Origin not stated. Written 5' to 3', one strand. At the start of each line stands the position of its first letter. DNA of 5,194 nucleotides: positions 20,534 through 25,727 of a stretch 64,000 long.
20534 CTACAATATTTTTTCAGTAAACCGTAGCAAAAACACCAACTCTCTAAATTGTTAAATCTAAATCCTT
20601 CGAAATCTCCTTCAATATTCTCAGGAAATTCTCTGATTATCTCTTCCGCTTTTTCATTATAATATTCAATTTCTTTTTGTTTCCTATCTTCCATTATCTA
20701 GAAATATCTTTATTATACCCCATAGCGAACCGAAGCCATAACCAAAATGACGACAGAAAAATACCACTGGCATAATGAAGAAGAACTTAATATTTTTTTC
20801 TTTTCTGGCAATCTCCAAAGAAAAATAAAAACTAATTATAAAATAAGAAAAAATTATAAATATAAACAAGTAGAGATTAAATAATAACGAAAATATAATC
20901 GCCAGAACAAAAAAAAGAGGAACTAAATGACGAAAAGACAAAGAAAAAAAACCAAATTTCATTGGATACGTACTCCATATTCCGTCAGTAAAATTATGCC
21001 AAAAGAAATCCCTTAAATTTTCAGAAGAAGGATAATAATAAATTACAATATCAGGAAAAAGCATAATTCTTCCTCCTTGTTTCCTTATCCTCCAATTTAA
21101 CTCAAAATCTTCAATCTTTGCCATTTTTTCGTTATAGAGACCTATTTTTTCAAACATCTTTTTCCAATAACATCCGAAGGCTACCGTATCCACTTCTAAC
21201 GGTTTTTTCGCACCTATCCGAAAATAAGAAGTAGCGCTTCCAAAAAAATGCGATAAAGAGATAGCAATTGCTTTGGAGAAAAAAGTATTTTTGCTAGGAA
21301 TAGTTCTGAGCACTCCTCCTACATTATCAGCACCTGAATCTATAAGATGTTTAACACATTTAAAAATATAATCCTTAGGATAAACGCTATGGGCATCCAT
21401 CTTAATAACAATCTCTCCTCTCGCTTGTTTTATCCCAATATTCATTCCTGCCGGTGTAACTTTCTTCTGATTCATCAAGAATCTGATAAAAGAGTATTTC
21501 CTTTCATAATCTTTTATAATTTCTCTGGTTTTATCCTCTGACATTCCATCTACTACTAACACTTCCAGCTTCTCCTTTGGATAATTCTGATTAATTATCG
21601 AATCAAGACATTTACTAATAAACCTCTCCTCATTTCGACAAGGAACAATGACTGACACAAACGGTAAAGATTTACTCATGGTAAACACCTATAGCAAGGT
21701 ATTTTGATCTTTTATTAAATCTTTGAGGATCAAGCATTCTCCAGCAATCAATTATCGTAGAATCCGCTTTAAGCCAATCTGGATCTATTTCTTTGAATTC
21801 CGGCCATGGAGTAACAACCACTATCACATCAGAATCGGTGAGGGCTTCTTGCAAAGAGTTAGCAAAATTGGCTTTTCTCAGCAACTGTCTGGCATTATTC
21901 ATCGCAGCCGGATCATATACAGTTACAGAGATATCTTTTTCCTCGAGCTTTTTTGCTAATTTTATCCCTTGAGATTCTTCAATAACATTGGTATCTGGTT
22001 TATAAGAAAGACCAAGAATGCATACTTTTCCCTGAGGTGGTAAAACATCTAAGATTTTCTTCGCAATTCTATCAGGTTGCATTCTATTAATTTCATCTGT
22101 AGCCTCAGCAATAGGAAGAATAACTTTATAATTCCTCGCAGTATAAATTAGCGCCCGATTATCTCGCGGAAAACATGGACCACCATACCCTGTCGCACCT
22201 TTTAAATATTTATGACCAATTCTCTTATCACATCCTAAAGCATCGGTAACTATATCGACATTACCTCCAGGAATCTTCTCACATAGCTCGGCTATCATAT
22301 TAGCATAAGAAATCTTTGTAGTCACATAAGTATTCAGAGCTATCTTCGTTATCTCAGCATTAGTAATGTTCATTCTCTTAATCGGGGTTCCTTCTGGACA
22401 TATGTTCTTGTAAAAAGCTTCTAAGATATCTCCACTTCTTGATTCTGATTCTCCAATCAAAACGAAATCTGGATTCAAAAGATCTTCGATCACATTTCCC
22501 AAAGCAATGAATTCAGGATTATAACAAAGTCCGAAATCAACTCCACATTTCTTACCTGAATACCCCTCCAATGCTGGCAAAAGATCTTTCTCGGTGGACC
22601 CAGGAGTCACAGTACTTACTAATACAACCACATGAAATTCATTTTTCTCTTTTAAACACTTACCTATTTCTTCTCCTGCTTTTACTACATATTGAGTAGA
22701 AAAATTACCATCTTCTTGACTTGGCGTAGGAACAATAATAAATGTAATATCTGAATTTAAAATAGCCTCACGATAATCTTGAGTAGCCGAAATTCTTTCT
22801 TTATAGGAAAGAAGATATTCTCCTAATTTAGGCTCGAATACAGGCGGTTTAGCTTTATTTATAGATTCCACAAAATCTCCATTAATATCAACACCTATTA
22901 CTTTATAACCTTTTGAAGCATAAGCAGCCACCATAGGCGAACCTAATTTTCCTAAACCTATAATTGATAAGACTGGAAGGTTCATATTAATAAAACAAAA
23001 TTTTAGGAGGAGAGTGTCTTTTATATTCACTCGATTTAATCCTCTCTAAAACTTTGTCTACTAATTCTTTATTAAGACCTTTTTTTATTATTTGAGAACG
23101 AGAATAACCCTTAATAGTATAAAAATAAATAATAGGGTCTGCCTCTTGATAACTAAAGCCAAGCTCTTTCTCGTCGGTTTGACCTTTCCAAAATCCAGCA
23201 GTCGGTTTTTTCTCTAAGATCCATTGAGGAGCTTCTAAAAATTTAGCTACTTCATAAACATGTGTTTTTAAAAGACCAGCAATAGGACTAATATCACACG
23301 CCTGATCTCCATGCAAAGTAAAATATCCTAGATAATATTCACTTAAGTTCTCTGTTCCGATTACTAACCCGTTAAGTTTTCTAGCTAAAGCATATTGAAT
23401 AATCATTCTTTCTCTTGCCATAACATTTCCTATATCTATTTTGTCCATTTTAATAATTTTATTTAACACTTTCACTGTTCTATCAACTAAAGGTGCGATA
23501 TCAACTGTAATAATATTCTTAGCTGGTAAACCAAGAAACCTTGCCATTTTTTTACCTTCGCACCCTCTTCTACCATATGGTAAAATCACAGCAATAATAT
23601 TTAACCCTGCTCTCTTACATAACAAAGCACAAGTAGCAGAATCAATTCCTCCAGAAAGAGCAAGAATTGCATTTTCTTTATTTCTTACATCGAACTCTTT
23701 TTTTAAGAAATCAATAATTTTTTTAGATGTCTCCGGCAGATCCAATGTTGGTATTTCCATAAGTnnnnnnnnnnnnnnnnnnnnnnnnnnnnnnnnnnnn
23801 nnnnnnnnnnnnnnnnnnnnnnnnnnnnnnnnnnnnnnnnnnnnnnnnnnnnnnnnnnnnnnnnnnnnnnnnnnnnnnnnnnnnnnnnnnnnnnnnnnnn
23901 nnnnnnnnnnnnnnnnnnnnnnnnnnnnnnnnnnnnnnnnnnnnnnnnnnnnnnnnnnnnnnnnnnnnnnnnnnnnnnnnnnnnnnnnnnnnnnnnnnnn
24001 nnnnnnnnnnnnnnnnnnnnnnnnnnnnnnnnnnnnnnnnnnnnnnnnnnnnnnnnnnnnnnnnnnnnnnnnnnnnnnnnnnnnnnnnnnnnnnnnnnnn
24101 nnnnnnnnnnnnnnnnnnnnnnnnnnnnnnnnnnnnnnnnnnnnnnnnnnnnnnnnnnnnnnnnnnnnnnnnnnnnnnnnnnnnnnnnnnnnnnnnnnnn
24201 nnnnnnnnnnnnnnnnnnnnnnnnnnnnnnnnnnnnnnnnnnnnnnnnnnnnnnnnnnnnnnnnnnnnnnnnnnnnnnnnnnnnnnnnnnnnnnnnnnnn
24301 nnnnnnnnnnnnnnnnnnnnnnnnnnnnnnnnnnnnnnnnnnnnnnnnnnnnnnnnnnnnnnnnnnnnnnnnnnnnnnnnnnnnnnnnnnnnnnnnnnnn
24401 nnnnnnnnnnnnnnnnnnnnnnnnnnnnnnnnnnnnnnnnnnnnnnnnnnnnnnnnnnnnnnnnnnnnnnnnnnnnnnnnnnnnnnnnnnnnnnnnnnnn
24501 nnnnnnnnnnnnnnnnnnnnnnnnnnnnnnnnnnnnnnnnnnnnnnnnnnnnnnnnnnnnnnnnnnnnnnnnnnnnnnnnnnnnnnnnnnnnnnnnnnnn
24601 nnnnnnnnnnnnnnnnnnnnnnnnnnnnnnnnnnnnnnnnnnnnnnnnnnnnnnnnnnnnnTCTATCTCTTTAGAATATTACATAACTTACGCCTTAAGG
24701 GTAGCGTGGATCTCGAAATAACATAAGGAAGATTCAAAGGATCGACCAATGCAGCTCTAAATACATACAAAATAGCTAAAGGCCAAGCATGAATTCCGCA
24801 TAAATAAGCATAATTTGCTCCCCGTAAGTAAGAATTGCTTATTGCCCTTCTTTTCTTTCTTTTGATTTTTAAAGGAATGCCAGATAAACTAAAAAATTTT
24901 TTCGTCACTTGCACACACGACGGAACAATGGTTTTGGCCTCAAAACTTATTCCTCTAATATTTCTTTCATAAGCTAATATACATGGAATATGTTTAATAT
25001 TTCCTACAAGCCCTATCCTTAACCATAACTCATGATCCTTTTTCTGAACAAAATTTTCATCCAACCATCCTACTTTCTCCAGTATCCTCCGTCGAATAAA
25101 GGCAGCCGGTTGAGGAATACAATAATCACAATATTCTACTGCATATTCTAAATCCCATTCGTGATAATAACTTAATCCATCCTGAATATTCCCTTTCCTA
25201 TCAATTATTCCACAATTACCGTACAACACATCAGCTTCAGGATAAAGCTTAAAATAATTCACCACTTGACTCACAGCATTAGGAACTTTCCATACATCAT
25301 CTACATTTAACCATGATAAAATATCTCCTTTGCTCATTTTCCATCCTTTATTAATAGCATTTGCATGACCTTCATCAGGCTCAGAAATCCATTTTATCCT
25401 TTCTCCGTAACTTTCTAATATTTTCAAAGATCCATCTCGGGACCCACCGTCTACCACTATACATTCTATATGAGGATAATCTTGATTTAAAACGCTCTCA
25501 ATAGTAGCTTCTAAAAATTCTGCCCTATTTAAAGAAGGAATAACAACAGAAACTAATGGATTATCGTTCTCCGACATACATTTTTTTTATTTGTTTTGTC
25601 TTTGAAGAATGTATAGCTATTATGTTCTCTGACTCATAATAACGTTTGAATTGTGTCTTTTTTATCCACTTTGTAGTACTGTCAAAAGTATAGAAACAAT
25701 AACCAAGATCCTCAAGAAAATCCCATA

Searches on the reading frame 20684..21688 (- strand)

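Call 58: search_protein_families(library=pfam, proteins=[window:20684-21688:-], max_evalue=0.00001)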
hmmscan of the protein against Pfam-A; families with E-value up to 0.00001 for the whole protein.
window:20684-21688:- (334 aa): 3 families
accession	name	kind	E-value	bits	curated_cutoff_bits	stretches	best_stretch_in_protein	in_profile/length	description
PF00535.33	Glycos_transf_2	-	1.4e-30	106.9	23.3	1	12-169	1-152/168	Glycosyl transferase family 2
PF13641.12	Glyco_tranf_2_3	-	4.7e-17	63.2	27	1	11-223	3-216/230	Glycosyltransferase like family 2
PF10111.15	Glyco_tranf_2_2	-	7.5e-08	32.6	27.3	0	12-113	1-104/276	Glycosyltransferase like family 2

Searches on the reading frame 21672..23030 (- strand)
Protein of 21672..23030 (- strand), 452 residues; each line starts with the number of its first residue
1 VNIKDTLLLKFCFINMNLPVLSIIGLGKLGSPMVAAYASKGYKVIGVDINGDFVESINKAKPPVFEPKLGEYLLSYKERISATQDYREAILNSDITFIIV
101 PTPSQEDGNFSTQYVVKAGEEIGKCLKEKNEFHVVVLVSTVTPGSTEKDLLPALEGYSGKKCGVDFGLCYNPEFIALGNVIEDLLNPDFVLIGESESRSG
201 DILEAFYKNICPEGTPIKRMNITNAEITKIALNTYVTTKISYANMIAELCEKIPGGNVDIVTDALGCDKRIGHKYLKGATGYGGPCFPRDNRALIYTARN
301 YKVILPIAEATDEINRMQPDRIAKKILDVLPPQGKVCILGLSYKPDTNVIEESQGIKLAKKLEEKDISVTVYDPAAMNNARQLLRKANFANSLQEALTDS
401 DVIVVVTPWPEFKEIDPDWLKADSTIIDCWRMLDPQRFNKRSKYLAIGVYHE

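Call 58: search_protein_families(library=pfam, proteins=[window:21672-23030:-], max_evalue=0.00001)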
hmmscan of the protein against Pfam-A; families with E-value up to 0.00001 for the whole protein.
window:21672-23030:- (452 aa): 6 families
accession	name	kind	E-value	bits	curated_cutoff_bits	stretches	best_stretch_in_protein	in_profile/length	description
PF03721.20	UDPG_MGDP_dh_N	-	7.5e-46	156.5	27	1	22-204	4-185/187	UDP-glucose/GDP-mannose dehydrogenase family, NAD binding domain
PF00984.24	UDPG_MGDP_dh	-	1.1e-26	93.1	25.4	1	224-316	2-93/94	UDP-glucose/GDP-mannose dehydrogenase family, central domain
PF03720.21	UDPG_MGDP_dh_C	-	9.9e-25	87.3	30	1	338-435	2-103/103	UDP-glucose/GDP-mannose dehydrogenase family, UDP binding domain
PF03446.21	NAD_binding_2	-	1e-10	42.3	21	0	22-112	3-75/161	NAD binding domain of 6-phosphogluconate dehydrogenase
PF03807.23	F420_oxidored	-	1.6e-08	35.5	21.6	0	356-429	12-91/94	NADP oxidoreductase coenzyme F420-dependent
PF02826.25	2-Hacid_dh_C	-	6.1e-06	26.2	25.1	0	355-408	48-100/178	D-isomer specific 2-hydroxyacid dehydrogenase, NAD binding domain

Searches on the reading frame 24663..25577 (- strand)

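Call 58: search_protein_families(library=pfam, proteins=[window:24663-25577:-], max_evalue=0.00001)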
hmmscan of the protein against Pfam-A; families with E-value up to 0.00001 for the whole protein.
window:24663-25577:- (304 aa): 3 families
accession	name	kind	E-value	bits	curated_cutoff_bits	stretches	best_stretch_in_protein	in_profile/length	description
PF00535.33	Glycos_transf_2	-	1.7e-28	100.1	23.3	1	10-145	1-142/168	Glycosyl transferase family 2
PF10111.15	Glyco_tranf_2_2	-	5.9e-11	42.8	27.3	1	10-208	1-220/276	Glycosyltransferase like family 2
PF13641.12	Glyco_tranf_2_3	-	9.7e-10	39.3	27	1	9-119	3-120/230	Glycosyltransferase like family 2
